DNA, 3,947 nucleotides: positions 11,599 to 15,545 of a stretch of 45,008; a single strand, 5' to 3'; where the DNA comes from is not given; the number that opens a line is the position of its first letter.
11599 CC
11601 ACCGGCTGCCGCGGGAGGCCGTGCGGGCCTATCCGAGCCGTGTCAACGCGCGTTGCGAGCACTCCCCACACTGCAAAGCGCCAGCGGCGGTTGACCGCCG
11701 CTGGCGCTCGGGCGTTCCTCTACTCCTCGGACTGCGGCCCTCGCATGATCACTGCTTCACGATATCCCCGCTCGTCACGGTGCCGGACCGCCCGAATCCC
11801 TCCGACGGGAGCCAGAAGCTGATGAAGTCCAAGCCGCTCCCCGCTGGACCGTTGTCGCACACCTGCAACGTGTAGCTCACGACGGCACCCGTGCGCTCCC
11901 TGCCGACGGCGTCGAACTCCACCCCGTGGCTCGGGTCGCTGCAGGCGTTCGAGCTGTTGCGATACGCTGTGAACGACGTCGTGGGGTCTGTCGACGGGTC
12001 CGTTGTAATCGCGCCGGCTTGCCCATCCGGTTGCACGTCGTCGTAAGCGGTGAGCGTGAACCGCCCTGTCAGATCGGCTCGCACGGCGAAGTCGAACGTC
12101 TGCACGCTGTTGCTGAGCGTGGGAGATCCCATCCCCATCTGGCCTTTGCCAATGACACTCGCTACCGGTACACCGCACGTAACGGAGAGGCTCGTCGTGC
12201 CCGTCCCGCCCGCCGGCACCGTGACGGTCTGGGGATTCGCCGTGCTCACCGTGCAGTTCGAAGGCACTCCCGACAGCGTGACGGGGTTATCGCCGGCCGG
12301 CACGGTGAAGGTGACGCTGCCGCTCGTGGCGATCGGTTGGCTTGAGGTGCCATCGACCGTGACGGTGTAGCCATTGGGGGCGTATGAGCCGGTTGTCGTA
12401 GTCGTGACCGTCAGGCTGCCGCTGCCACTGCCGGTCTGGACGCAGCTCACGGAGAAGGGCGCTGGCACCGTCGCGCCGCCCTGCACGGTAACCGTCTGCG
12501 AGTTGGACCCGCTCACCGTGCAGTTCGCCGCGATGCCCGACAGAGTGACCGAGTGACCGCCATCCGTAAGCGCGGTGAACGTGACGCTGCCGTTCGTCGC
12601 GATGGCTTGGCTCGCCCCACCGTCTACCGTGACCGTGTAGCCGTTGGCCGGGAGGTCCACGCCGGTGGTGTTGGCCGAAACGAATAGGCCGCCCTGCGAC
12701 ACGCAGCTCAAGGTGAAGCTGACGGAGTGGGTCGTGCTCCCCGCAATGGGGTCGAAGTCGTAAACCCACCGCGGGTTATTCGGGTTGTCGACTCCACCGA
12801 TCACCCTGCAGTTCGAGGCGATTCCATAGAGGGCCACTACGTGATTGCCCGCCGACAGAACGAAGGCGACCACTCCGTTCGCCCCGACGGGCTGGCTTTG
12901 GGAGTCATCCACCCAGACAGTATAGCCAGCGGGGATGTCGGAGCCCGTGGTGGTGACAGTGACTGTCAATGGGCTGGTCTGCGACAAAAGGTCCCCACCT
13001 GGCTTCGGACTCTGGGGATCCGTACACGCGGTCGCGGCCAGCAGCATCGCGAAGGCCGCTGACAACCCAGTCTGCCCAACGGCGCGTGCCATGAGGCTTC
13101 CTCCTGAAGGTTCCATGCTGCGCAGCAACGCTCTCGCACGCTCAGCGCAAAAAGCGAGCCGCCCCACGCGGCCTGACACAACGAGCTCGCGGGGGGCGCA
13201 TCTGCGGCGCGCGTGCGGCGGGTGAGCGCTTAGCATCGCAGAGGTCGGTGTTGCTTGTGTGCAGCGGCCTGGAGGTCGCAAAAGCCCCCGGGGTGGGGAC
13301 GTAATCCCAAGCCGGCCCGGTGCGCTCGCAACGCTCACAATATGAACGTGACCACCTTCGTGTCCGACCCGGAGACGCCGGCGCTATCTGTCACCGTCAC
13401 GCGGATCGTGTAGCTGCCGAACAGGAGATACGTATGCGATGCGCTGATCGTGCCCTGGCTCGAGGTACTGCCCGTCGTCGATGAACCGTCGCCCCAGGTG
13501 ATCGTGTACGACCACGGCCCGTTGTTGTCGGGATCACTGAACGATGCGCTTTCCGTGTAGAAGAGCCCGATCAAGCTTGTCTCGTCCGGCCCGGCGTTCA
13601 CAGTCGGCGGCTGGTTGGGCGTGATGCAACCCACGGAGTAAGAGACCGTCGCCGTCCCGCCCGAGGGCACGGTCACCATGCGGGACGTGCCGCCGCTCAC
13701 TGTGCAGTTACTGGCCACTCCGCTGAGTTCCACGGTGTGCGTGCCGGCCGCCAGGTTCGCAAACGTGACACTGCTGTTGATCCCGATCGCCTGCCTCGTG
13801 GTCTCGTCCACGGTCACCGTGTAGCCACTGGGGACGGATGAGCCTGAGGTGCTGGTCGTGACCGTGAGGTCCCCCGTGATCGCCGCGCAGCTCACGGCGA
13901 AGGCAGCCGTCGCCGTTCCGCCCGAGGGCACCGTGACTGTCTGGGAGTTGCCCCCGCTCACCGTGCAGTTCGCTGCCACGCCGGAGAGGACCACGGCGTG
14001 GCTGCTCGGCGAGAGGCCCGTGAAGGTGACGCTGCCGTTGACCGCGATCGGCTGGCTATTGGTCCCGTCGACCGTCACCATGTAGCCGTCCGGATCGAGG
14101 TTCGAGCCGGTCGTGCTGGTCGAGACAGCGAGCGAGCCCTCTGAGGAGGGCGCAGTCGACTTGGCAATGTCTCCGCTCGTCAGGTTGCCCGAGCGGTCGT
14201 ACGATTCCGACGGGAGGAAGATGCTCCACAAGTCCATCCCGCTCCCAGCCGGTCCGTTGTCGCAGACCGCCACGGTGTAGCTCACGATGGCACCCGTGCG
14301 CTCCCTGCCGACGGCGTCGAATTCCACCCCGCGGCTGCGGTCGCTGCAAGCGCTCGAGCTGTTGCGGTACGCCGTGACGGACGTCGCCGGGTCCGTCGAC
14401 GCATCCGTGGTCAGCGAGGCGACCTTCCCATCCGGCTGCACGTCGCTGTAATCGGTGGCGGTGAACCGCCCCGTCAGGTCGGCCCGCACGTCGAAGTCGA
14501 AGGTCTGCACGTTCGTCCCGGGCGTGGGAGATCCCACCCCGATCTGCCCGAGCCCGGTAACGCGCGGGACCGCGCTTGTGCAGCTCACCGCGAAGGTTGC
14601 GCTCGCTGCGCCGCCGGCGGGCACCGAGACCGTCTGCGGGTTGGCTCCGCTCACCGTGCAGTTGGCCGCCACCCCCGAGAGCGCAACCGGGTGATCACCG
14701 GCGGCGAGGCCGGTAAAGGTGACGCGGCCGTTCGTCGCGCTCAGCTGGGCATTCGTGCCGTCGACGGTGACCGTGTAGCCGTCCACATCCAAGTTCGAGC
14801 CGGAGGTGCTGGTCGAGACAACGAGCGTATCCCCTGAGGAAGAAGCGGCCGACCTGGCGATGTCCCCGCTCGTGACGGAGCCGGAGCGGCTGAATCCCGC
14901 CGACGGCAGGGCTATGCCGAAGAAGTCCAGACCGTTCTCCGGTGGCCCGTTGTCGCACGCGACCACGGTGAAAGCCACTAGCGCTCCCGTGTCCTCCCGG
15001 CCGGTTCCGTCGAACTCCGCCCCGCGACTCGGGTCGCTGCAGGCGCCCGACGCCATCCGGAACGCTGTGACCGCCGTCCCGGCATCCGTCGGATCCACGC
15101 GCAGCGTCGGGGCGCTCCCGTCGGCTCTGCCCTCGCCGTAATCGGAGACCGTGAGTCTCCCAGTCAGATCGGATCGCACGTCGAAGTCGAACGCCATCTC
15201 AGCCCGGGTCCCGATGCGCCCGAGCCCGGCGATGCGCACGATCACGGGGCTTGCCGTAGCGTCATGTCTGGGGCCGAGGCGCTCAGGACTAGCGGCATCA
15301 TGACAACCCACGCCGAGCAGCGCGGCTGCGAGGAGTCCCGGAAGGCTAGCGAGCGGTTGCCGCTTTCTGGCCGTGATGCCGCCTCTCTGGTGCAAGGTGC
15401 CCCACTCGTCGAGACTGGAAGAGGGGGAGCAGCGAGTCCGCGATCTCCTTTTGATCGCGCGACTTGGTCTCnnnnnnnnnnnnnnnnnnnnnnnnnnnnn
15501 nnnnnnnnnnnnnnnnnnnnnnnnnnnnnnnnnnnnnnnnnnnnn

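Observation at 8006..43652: Whole-locus hypothesis: an ABC-flipped, nonulosonate-capped glycan tailored by two carrier-protein systems and displayed on modular lipoproteins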

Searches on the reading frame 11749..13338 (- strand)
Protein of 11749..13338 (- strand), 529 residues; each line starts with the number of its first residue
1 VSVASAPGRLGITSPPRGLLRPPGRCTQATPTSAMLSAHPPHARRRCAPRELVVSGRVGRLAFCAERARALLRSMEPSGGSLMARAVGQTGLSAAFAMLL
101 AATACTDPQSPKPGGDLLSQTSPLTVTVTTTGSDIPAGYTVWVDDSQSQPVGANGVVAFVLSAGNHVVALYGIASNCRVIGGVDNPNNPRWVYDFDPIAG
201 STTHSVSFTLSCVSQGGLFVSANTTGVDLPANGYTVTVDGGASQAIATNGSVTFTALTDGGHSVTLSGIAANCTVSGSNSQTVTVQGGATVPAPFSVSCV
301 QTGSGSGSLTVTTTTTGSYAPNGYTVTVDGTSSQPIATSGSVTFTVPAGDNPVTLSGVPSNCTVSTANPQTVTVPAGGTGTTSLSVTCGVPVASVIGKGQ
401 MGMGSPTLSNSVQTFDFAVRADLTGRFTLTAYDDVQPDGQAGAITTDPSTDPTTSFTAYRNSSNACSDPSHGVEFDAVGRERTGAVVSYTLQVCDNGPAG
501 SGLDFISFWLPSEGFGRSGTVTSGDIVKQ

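Call 5: search_protein_families(library=pfam, proteins=[window:11749-13338:-], max_evalue=0.01)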
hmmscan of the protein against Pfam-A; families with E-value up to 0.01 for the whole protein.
window:11749-13338:- (529 aa): 1 family
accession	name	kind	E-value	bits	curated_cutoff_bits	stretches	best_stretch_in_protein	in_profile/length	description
PF24547.1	DUF7601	-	0.001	20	27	0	310-364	23-77/116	Domain of unknown function (DUF7601)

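Call 49: find_related_loci(query=window:11749-13092:-, collection=metagenome_contigs, flank=10000)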
Query window:11749-13092:- (447 aa) in metagenome_contigs; peptide patterns used: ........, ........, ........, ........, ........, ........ (x = any residue, [..] = any of these).
187 stretches matched a pattern; 68 encode a relative of the query (tblastn E <= 1e-3); 67 distinct loci.
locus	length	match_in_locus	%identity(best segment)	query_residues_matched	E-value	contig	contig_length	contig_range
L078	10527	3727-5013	66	15-447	2e-169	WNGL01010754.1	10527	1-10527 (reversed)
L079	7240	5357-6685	64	1-447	9e-168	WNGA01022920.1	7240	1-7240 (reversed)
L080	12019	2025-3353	63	1-447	6e-166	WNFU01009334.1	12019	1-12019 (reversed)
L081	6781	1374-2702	63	1-447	3e-166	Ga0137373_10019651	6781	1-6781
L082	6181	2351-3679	63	1-447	1e-165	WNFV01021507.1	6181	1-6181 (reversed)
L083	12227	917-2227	65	13-447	9e-163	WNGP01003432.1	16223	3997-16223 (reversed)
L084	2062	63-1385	65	1-447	2e-173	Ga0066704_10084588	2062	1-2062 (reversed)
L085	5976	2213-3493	66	23-447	3e-161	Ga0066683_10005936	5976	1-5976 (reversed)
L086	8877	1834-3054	64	29-447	8e-157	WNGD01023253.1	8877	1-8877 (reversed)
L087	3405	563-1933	60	1-447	4e-145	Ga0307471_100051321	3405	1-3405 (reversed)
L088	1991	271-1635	59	1-447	2e-141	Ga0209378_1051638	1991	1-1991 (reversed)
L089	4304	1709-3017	77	1-447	0e+0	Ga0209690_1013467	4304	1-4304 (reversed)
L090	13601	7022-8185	43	42-444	2e-64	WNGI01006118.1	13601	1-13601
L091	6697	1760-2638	52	37-309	4e-58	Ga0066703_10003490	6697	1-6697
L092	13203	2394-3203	50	42-309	9e-57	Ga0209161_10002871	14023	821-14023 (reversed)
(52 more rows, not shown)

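Call 58: search_solved_structures(query=window:11749-13092:-, max_evalue=1)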
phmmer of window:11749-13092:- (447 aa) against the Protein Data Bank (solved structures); distinct sequences matched with E-value up to 1: 6.
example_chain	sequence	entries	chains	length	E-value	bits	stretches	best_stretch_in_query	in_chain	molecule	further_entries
9i3l_z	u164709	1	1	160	0.12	14.4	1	155-237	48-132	Gelation factor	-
9huq_z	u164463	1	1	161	0.22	13.5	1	155-232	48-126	Gelation factor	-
1wis_A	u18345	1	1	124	0.3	13.1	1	261-337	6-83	KIAA1514 protein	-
4ard_A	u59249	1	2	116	0.45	12.5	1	61-137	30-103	CAPSID PROTEIN P27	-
4e1q_A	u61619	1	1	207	0.49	12.4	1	304-355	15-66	Peptidyl-prolyl cis-trans isomerase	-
2kgf_A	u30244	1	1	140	0.62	12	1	60-137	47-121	Capsid protein p27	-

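Call 96: predict_structure(alignment_id=A2)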
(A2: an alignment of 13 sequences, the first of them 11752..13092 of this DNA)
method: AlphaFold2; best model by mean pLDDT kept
length: 447 residues; sequences in the alignment: 13
mean_pLDDT: 75.0   pTM: 0.36
mean pLDDT of the five models: 75.0, 67.9, 65.4, 60.9, 59.8
residues with pLDDT >= 90: 61; 70-90: 274; 50-70: 60; < 50: 52
segments of 3 or more residues with pLDDT < 50: 1-39, 100-104, 114-120
pLDDT, mean of each block of 10 residues (from residue 1): 27 26 33 39 76 75 77 73 76 70 60 48 74 86 75 87 87 85 86 86 85 81 81 79 81 89 85 79 80 86 79 78 73 83 87 84 88 74 67 88 89 73 84 82 69
secondary structure, 60 per line:
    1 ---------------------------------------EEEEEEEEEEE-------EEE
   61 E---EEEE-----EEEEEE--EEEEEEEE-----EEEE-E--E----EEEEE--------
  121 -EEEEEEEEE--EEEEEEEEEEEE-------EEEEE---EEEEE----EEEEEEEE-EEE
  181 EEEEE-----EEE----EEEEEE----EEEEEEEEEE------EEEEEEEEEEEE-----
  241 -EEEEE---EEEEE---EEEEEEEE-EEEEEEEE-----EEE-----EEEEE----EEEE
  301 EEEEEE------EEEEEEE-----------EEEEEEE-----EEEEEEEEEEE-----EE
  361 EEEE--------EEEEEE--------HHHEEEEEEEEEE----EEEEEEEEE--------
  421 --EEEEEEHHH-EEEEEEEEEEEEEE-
elements in order: E40-50 E58-61 E65-68 E74-79 E82-89 E95-98 E108-112 E122-130 E133-144 E152-156 E160-164 E169-176 E178-185 E191-193 E198-203 E208-217 E224-235 E242-246 E250-254 E258-265 E267-274 E280-282 E288-292 E297-306 E313-319 E331-337 E343-353 E359-364 E373-378 E390-399 E404-412 E423-428 E433-446

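Call 99: fold_search(model_id=the predicted structure, library=pdb)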
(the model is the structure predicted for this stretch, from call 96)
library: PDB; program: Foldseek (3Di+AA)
matches with E <= 10: 423; with E <= 0.001: 53
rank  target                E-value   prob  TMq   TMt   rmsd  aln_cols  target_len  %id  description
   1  6fwv_A                1.7e-10  1.00  0.23  0.21  13.4       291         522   13  The Bacillus anthracis TIE protein (released 2018-08-08)
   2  6fwv_B                8.3e-10  1.00  0.23  0.20  12.8       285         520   12  The Bacillus anthracis TIE protein (released 2018-08-08)
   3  7vcr_A                5.4e-09  1.00  0.23  0.22  14.3       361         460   14  Crystal Structure of PitA fragment from pilus islet-2 of Streptococcus oralis (released 2022-06-01)
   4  7w6b                  1.0e-08  1.00  0.21  0.14  12.9       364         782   14  Crystal Structure of PitA from pilus islet-2 of Streptococcus oralis (released 2022-06-01)
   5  7vcn_B                4.1e-08  1.00  0.20  0.20  14.9       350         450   13  Crystal Structure of PitA fragment from pilus islet-2 of Streptococcus oralis with Tb-Xo4 (released 2022-07-13)
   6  5xya                  1.5e-07  1.00  0.15  0.07  20.7       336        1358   12  Crystal structure of a serine protease from Streptococcus species (released 2018-08-08)
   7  4oq1                  4.3e-07  1.00  0.19  0.24  13.2       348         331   10  Structure of the Streptococcal ancillary pilin (released 2014-04-23)
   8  6vjb                  6.1e-07  1.00  0.14  0.06  23.2       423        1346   12  Crystal structure of a catalytically inactive CXC Chemokine-degrading protease SpyCEP from Streptococcus pyogenes (released 2020-04-15)
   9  8f70                  1.4e-06  1.00  0.17  0.14  14.8       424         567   12  Identification of an Immunodominant region on a Group A Streptococcus T-antigen Reveals Temperature-Dependent Motion in  (released 2023-03-08)
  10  7edd                  1.6e-06  1.00  0.16  0.07  20.8       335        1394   12  Crystal structure of a serine protease from Streptococcus pyogenes (released 2021-05-12)
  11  3phs                  2.5e-06  1.00  0.21  0.33   9.4       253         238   11  Crystal Structure of GBS52, the minor pilin in gram-positive pathogen Streptococcus agalactiae (released 2010-11-17)
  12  5xyr                  2.7e-06  1.00  0.16  0.07  21.1       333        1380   12  Crystal structure of a serine protease from Streptococcus species (released 2018-08-08)
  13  3kpt_A                3.8e-06  1.00  0.17  0.21  15.5       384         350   11  Crystal structure of BcpA, the major pilin subunit of Bacillus cereus (released 2009-11-24)
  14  3rkp_A                4.0e-06  1.00  0.16  0.19  15.7       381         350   10  Crystal structure of BcpA*(D312A), the major pilin subunit of Bacillus cereus (released 2012-05-30)
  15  10ps                  5.4e-06  1.00  0.18  0.15  16.1       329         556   14  Crystal structure of SdrD A2-A3-B1-B2 domains from Staphylococcus aureus JH1 (released 2026-02-11)
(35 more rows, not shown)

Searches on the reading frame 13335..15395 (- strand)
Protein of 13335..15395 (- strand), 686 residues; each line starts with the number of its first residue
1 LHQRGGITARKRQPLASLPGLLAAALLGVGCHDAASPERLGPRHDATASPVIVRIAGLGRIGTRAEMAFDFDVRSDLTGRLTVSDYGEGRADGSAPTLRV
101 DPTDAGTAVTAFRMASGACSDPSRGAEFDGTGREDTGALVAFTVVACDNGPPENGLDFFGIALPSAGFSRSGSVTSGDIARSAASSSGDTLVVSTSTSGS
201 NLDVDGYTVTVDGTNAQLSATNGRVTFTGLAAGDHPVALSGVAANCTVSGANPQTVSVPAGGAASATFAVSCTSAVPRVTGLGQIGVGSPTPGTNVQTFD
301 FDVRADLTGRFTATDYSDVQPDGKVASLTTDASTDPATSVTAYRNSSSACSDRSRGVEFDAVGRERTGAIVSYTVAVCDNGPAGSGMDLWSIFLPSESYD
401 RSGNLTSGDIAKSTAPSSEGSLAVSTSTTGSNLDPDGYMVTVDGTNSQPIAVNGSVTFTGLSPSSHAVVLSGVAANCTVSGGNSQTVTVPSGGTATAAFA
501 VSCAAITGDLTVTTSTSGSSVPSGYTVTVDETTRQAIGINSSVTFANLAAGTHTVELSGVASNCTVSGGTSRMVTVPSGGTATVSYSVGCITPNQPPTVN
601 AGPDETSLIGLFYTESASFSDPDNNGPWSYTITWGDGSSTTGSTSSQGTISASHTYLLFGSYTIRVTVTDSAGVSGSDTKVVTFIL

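Call 5: search_protein_families(library=pfam, proteins=[window:13335-15395:-], max_evalue=0.01)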
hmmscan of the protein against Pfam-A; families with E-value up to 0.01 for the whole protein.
window:13335-15395:- (686 aa): 6 families
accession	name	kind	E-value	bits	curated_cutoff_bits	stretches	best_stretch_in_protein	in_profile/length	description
PF18911.6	PKD_4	-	1.4e-12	47.9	27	1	594-682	1-83/85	PKD domain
PF24063.1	DUF7363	-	9.4e-07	29.8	28.3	0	244-274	54-85/107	Domain of unknown function (DUF7363)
PF00801.26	PKD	-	7.2e-06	26.4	23.5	1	625-682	27-79/80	PKD domain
PF00041.27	fn3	-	1.7e-05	25.4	25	0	186-233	11-59/84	Fibronectin type III domain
PF07495.19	Y_Y_Y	-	1.7e-05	25.1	26.6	1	646-685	24-63/65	Y_Y_Y domain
PF22352.2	K319L-like_PKD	-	0.0068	16.8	27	1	621-683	22-83/84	K319L-like, PKD domain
